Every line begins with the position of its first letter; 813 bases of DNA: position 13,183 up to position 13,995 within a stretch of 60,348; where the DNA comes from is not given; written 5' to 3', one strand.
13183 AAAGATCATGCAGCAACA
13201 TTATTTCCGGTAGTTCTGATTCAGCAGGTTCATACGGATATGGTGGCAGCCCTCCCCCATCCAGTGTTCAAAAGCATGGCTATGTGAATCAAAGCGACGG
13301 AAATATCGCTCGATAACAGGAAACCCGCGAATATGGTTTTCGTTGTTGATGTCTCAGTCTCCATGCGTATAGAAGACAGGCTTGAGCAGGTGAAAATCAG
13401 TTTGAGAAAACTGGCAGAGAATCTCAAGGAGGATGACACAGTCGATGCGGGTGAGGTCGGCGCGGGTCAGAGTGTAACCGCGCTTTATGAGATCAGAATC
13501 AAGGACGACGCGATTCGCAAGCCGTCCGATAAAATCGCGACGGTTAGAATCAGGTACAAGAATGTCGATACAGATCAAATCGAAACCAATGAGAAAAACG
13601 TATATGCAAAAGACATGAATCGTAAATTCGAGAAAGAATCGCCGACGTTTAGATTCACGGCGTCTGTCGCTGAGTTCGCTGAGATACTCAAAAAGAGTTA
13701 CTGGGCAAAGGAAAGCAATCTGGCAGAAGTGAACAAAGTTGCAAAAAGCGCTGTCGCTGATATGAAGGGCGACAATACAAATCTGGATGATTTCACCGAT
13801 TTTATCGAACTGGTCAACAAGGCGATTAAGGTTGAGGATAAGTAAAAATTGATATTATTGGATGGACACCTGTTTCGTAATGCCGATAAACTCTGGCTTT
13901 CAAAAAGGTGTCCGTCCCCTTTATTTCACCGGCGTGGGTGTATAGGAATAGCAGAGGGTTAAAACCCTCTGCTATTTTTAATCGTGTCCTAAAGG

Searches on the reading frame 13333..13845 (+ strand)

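Call 82: search_protein_families(library=pfam, proteins=[window:13333-13845:+], max_evalue=0.001)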
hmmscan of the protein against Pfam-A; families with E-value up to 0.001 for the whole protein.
window:13333-13845:+ (170 aa): 2 families
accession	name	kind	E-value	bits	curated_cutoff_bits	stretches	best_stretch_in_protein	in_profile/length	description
PF12034.13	YfbK_C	-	8.4e-23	81.9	25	1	25-164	32-181/184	Uncharacterized protein YfbK, C-terminal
PF13519.12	VWA_2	-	0.00021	22.3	27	0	1-36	1-39/107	von Willebrand factor type A domain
